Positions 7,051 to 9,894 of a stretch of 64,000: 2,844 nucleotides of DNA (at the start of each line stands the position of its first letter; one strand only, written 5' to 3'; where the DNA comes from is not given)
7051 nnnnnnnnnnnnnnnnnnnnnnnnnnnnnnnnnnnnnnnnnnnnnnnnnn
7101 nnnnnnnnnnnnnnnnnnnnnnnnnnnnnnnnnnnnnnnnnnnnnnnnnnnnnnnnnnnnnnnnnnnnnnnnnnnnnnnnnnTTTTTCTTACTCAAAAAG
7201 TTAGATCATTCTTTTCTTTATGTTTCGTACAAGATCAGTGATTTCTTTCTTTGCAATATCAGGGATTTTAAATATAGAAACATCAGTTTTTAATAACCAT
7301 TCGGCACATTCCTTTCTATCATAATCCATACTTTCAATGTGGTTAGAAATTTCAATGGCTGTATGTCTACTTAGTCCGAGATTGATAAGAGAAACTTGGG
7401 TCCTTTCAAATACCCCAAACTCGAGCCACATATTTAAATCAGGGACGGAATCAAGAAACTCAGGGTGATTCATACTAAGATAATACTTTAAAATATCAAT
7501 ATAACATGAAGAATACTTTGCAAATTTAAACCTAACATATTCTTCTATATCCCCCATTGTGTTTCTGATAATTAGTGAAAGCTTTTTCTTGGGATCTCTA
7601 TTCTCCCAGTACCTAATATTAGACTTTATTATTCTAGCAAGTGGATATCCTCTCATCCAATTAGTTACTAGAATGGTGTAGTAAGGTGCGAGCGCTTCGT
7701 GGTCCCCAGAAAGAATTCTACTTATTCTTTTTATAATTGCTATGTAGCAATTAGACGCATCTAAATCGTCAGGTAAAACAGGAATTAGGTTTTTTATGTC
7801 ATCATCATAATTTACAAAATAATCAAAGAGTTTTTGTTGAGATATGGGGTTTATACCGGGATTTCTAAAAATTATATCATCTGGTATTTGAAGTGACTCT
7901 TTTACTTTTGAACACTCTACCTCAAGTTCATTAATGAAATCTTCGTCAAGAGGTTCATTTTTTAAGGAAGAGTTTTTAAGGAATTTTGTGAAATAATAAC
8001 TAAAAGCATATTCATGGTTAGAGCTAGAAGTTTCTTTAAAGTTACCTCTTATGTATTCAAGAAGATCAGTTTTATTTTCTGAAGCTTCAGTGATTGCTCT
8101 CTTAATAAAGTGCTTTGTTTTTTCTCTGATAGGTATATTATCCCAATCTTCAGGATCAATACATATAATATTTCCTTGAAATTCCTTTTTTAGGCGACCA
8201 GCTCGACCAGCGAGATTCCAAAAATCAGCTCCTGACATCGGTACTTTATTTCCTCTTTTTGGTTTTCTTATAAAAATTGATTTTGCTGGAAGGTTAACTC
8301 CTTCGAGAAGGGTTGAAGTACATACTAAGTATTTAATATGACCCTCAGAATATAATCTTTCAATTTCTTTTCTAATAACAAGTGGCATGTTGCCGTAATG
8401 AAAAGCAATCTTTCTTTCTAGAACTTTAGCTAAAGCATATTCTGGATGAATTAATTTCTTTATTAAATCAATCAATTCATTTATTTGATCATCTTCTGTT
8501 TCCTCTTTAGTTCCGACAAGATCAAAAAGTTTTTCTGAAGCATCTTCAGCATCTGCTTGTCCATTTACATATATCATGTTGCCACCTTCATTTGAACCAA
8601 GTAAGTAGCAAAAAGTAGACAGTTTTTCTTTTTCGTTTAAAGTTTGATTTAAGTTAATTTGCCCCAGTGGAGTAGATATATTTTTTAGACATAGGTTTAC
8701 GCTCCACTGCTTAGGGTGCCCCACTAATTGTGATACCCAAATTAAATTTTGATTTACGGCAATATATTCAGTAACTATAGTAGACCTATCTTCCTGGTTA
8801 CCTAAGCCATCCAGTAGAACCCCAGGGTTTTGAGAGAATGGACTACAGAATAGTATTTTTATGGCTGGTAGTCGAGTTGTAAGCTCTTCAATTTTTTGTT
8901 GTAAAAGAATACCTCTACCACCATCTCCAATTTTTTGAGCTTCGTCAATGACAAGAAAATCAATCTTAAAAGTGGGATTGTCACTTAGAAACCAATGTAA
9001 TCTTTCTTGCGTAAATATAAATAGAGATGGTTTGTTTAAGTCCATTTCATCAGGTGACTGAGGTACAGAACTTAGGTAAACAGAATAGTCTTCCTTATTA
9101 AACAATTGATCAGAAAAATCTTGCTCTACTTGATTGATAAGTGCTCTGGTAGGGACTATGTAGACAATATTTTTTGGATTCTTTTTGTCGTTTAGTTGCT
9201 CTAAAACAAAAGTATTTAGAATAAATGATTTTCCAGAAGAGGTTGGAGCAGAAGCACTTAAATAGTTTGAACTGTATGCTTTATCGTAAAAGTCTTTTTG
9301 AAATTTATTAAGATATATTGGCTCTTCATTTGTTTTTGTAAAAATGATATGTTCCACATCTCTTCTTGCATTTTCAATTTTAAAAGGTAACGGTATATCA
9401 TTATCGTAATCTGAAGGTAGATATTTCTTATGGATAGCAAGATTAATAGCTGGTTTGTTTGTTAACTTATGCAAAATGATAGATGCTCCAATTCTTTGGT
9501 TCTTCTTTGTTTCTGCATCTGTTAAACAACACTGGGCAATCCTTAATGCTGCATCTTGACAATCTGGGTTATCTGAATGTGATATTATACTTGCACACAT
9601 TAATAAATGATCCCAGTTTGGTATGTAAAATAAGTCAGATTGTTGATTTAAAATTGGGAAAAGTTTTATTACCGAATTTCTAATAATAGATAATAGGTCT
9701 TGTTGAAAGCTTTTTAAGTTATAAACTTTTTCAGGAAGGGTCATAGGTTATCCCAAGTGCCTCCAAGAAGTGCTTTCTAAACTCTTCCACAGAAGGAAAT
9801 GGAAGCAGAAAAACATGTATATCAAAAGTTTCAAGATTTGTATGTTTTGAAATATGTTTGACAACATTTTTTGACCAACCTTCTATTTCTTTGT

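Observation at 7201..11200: Hachiman-like HamA/HamB pair with an additional HEPN-like gene heading the operon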

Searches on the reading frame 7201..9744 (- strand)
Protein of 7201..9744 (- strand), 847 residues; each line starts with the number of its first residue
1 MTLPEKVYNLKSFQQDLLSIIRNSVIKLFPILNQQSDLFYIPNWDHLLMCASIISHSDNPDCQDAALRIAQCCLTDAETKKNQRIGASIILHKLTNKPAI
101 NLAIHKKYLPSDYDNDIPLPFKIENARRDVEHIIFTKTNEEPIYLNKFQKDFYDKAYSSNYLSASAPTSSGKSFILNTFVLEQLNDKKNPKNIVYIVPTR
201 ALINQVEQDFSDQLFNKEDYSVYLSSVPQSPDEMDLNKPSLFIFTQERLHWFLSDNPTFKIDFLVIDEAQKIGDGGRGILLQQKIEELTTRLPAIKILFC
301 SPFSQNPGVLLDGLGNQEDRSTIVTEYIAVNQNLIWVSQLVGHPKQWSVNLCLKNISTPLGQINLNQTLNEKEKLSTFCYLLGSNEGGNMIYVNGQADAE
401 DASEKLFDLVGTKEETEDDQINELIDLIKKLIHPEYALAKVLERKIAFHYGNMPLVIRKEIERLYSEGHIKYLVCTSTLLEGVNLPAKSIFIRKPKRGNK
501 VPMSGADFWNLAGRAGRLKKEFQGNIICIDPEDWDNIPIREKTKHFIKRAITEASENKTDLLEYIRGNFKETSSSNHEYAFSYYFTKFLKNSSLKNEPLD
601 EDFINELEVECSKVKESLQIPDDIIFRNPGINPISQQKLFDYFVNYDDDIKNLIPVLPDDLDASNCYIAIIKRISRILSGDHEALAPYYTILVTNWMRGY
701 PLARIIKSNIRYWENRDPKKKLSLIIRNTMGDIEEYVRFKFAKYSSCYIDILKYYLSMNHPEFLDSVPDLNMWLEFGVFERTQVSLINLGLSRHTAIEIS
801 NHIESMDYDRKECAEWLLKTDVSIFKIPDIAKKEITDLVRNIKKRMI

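Call 3: search_protein_families(library=pfam, proteins=[window:7201-9744:-], max_evalue=1)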
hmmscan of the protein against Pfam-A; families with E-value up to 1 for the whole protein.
window:7201-9744:- (847 aa): 8 families
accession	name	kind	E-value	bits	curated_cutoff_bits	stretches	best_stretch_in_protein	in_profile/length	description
PF00270.35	DEAD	-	2.8e-21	76.4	26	1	147-301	2-157/167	DEAD/DEAH box helicase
PF00271.37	Helicase_C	-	7.7e-07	29.8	23.5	1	439-518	36-109/110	Helicase conserved C-terminal domain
PF04851.21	ResIII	-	3.3e-06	27.6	22.5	1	164-274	28-139/164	Type III restriction enzyme, res subunit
PF24699.1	DUF7663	-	0.0023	17.9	27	1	208-272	37-98/225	Domain of unknown function (DUF7663)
PF09848.15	SLFN-g3_helicase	-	0.004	16.9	24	1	170-274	12-93/354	Schlafen group 3, DNA/RNA helicase domain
PF22527.2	DEXQc_Suv3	-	0.083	12.9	27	0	258-283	91-116/154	DEXQ-box helicase domain of Suv3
PF13401.12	AAA_22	-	0.14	12.9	27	1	166-273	12-97/130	AAA domain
PF23202.1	PAH_ZNF598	-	0.68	10.7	25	0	392-429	32-69/83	ZNF598 PAH domain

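Call 4: search_protein_families(library=padloc, proteins=[window:7201-9744:-], max_evalue=1)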
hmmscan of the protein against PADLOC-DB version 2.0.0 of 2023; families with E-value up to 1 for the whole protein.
window:7201-9744:- (847 aa): 40 families (the best 25 are shown)
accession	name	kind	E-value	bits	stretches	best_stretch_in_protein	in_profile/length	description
PDLC00186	HamB1|HamB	-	5.3e-285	945.7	1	3-843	6-862/864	DEAD-box helicase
PDLC00200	HamB2|HamB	-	5.6e-252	836.5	1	5-842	8-860/865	DEAD-box helicase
PDLC00187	HamB1|HamB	-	4.6e-210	698.1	1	5-838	10-845/851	DEAD-box helicase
PDLC00176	HamB1|HamB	-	5.1e-162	538.9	1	17-805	20-810/845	DEAD-box helicase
PDLC00199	HamB2|HamB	-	1.8e-144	480.8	1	33-839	29-840/841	DEAD-box helicase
PDLC00185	HamB1|HamB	-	1.4e-115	385.1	1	50-829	51-858/871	DEAD-box helicase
PDLC00190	HamB1|HamB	-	5.7e-109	363.8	2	42-540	47-528/866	DEAD-box helicase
PDLC00181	HamB1|HamB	-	6.1e-85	283.8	1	126-840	122-834/836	DEAD-box helicase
PDLC00177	HamB1|HamB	-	5.3e-63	211.5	1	139-809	134-810/841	DEAD-box helicase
PDLC00184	HamB1|HamB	-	6.9e-57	191.1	3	372-533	315-474/738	DEAD-box helicase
PDLC00180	HamB1|HamB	-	1.5e-56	190.3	1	136-825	90-691/709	DEAD-box helicase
PDLC00201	HamB2|HamB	-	6e-47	158.5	2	363-530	276-439/721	DEAD-box helicase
PDLC00194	HamB1|HamB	-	1.7e-44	150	3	416-537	532-658/995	DEAD-box helicase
PDLC00191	HamB1|HamB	-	2e-42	143.4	1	140-561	97-513/767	DEAD-box helicase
PDLC04531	PDC-M23B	-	1.6e-38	130.4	1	165-573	319-751/1060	-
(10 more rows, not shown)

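Call 5: search_protein_families(library=ncbifam, proteins=[window:7201-9744:-], max_evalue=1)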
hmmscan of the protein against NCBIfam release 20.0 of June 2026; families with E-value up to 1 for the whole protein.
window:7201-9744:- (847 aa): 13 families
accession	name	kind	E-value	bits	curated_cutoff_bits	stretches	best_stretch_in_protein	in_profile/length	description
NF002654.0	PRK02362.1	equivalog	1.7e-22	79.5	887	1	161-528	41-392/739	ATP-dependent DNA helicase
NF040935.1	helicase_Hel308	equivalog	6.4e-19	67.6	1200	1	160-525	43-395/704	ATP-dependent DNA helicase Hel308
NF002251.0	PRK01172.1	equivalog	3.6e-18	65.1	891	1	145-521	23-366/674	ATP-dependent DNA helicase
NF001308.0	PRK00254.1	equivalog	2.6e-17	62.3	1216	2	388-530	240-385/720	ATP-dependent DNA helicase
TIGR04121.1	DEXH_lig_assoc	equivalog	3.3e-12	44.9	850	2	146-333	15-215/804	ligase-associated DNA damage response DEXH box helicase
NF010338.0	PRK13767.1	equivalog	0.00014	20.3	849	2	164-289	53-202/877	ATP-dependent helicase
NF008394.0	PRK11192.1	equivalog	0.00041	19.3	507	1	151-283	32-172/441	ATP-dependent RNA helicase SrmB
TIGR03817.1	DECH_helic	hypoth_equivalog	0.0015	16.8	874.1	1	147-205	39-96/742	helicase/secretion neighborhood putative DEAH-box helicase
TIGR01587.1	cas3_core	equivalog_domain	0.0031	16.7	102.45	1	165-224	5-62/358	CRISPR-associated helicase Cas3'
TIGR02621.3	cas3_GSU0051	exception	0.0052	15.6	400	1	148-209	17-85/854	type I-G CRISPR-associated helicase/endonuclease Cas3g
NF053636.1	DDHlcsCsdAPsy1082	equivalog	0.015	13.8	890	0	156-238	37-124/512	DEAD/DEAH box helicase CsdA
NF008744.0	PRK11776.1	equivalog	0.03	12.9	524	1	160-292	42-175/460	ATP-dependent RNA helicase DbpA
NF008164.0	PRK10917.1-2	equivalog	0.071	11.3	785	1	437-520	513-592/704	ATP-dependent DNA helicase RecG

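Call 67: search_solved_structures(query=window:7201-9744:-, max_evalue=1e-10, show_alignments=0)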
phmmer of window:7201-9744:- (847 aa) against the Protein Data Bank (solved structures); distinct sequences matched with E-value up to 1e-10: 50.
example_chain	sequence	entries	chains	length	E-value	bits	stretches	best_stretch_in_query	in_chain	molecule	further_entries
9wh1_B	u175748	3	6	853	5.8e-62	213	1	115-804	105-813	DNA polymerase theta (Helicase domain only)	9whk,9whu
8alz_B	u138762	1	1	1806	9e-24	86.7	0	446-530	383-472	Activating signal cointegrator 1 complex subunit 3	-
6qdv_B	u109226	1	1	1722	3.1e-19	71.7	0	441-530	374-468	U5 small nuclear ribonucleoprotein 200 kDa helicase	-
4f92_B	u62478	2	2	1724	3.1e-19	71.6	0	441-530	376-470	U5 small nuclear ribonucleoprotein 200 kDa helicase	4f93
4f91_B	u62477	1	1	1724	3.1e-19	71.6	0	441-530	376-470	U5 small nuclear ribonucleoprotein 200 kDa helicase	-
5urj_A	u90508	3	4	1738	3.2e-19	71.6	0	441-530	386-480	U5 small nuclear ribonucleoprotein 200 kDa helicase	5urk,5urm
4kit_B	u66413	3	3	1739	3.3e-19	71.6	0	441-530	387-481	U5 small nuclear ribonucleoprotein 200 kDa helicase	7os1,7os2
6s8o_B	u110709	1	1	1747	3.3e-19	71.6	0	441-530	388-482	U5 small nuclear ribonucleoprotein 200 kDa helicase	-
6s8q_B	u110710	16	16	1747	3.3e-19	71.5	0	441-530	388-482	U5 small nuclear ribonucleoprotein 200 kDa helicase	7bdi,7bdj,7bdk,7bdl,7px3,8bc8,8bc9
6s9i_B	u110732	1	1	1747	4.2e-19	71.2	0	441-530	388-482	U5 small nuclear ribonucleoprotein 200 kDa helicase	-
3jcr_C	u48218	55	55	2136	8.7e-19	70.2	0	441-530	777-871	hBrr2 | U5 small nuclear ribonucleoprotein 200 kDa helicase | Brr2, U5 small nuclear ribonucleoprotein 200 kDa helicase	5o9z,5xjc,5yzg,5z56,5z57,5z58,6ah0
6qv3_A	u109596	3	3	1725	1.8e-18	69.1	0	442-594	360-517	Pre-mRNA splicing helicase-like protein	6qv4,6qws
5m59_A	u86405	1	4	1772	2.1e-18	68.9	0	442-594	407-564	Pre-mRNA splicing helicase-like protein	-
8vx9_B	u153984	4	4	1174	5.1e-17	64.3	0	435-545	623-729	HamB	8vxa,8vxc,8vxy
4a4z_A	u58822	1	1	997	4.3e-16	61.2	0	439-529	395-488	ANTIVIRAL HELICASE SKI2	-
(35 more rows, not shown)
